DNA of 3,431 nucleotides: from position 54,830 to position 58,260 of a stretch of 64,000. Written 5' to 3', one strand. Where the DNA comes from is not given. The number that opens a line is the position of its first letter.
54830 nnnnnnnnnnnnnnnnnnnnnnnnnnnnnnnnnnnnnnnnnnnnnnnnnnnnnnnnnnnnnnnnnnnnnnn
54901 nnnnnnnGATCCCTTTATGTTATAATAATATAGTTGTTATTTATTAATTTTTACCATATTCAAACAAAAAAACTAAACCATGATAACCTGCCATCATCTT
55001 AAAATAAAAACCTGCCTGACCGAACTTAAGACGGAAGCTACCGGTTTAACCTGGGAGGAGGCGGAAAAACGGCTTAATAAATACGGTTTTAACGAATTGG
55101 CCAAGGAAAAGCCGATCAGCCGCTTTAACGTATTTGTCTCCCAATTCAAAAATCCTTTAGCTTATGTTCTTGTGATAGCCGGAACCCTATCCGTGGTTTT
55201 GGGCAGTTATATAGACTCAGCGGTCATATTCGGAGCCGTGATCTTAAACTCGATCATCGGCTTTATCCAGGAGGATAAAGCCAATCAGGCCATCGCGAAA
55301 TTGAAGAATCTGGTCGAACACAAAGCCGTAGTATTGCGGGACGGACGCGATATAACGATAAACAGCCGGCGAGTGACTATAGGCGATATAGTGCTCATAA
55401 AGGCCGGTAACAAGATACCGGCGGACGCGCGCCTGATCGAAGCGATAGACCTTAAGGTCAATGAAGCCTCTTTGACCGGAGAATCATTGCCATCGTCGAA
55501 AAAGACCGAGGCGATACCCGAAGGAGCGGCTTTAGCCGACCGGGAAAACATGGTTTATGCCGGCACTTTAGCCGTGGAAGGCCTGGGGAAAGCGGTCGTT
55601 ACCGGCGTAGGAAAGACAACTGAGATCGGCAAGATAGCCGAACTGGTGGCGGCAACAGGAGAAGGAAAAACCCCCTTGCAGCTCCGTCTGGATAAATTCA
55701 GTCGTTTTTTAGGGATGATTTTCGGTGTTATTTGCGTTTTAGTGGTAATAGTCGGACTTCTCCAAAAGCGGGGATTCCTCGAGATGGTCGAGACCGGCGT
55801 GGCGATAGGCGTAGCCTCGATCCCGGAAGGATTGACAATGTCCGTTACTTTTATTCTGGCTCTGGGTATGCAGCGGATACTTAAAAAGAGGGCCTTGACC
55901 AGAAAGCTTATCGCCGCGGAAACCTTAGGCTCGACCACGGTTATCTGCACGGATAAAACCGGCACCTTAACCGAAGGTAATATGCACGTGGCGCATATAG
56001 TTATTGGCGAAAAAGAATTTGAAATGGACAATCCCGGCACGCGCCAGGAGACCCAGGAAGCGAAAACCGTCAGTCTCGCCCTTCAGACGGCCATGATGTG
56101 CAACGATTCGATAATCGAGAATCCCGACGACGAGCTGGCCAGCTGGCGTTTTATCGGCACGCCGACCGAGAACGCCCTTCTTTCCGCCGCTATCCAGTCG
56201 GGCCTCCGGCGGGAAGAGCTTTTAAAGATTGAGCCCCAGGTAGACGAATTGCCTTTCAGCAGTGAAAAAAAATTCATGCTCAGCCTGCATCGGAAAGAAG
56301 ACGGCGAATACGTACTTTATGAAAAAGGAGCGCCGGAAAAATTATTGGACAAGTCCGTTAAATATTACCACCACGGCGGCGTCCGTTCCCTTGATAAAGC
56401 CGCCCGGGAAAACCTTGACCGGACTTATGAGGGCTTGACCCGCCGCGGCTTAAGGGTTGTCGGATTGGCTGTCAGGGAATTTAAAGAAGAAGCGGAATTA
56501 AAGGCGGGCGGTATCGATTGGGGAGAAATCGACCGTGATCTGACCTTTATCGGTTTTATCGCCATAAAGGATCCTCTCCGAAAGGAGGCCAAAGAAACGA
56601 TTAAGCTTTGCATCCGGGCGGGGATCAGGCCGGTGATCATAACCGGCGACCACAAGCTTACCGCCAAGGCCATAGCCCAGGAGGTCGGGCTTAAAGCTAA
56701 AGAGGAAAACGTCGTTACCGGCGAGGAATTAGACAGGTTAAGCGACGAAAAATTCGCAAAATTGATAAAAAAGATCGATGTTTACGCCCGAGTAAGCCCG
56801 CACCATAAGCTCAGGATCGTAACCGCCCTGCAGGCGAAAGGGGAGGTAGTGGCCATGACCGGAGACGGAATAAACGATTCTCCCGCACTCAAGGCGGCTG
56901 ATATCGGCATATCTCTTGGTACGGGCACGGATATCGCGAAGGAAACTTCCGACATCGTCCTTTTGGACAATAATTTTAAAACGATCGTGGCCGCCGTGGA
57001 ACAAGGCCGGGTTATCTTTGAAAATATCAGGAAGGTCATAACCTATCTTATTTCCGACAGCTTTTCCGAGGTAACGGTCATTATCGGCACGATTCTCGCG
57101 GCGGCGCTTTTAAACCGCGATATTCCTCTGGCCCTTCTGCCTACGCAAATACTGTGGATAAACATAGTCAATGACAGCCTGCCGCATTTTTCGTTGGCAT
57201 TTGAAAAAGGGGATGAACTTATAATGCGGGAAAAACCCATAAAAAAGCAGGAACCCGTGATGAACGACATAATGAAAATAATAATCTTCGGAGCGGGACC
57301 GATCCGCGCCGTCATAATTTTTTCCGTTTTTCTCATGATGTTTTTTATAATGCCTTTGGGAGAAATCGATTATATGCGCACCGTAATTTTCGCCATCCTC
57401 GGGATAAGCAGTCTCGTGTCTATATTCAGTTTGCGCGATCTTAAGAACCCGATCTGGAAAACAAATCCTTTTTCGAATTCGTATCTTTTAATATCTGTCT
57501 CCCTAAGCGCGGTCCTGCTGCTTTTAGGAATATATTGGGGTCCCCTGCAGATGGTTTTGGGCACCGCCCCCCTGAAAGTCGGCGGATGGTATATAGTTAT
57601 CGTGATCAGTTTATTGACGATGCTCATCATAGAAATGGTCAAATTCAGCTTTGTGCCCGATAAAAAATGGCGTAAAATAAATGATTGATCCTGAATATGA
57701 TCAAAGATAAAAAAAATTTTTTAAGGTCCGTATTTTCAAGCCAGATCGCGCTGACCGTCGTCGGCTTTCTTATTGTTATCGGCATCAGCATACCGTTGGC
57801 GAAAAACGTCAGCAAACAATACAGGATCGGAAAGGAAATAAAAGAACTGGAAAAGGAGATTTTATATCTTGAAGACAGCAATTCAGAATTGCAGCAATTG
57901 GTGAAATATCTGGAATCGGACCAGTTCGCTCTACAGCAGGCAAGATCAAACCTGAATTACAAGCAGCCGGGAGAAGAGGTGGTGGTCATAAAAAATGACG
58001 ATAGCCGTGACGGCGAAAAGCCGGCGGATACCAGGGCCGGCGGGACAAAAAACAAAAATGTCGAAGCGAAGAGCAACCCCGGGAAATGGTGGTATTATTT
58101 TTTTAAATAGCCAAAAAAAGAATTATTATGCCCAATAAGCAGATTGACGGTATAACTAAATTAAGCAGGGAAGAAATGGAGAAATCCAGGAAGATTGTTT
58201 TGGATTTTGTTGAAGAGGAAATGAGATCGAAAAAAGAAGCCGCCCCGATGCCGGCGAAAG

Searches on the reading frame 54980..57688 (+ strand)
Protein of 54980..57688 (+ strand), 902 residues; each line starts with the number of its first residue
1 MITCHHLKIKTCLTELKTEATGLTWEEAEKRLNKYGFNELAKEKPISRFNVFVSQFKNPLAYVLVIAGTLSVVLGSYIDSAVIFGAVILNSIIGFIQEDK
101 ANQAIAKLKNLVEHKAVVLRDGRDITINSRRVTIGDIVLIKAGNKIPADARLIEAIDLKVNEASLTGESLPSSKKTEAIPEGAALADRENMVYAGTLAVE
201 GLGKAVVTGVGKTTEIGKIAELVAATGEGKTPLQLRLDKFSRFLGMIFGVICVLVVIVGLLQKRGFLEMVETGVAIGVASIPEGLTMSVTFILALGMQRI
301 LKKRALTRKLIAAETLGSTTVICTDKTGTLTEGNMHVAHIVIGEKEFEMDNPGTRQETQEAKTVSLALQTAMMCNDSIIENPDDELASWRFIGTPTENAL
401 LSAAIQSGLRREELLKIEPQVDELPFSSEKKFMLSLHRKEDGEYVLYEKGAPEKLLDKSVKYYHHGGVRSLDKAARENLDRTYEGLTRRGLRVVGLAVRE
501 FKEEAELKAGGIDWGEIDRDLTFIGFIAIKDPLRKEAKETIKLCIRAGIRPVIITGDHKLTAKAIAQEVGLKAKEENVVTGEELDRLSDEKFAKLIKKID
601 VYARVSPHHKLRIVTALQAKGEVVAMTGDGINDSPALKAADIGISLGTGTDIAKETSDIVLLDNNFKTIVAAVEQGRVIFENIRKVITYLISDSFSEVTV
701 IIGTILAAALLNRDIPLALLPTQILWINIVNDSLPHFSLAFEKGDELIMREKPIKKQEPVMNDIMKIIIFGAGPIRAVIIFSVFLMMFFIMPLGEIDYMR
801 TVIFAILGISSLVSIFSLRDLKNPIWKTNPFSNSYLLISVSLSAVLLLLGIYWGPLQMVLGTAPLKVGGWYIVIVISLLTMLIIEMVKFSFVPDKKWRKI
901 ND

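Call 66: search_protein_families(library=pfam, proteins=[window:54980-57688:+])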
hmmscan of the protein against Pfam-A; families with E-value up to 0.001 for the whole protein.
window:54980-57688:+ (902 aa): 7 families
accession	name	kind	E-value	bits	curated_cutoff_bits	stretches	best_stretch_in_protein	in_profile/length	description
PF00122.25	E1-E2_ATPase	-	5.1e-49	166.7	28.1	1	111-303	2-181/181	E1-E2 ATPase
PF00689.26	Cation_ATPase_C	-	2e-38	132.4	27.3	1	716-889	1-174/175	Cation transporting ATPase, C-terminus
PF00702.32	Hydrolase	-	4.7e-20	73.2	26.4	1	321-641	3-191/191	haloacid dehalogenase-like hydrolase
PF13246.12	Cation_ATPase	-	4.3e-19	68.7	21.7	1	373-459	2-88/91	Cation transport ATPase (P-type)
PF00690.31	Cation_ATPase_N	-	1.2e-17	63.8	20.4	1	5-71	2-69/69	Cation transporter/ATPase, N-terminus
PF08282.18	Hydrolase_3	-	2e-06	28.2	20.9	1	614-670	196-252/255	haloacid dehalogenase-like hydrolase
PF12710.13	HAD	-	4e-05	24.6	27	1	495-638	48-189/189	haloacid dehalogenase-like hydrolase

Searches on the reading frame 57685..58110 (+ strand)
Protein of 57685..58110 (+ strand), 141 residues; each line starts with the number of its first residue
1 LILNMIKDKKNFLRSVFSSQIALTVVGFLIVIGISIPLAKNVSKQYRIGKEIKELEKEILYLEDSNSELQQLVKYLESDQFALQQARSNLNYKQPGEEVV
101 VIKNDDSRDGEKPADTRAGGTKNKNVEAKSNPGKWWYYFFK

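Call 66: search_protein_families(library=pfam, proteins=[window:57685-58110:+])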
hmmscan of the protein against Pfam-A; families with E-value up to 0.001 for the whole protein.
window:57685-58110:+ (141 aa): 1 family
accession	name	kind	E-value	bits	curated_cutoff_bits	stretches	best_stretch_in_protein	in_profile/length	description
PF04977.20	DivIC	-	1.4e-10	41.3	28.9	1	29-104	3-79/80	Septum formation initiator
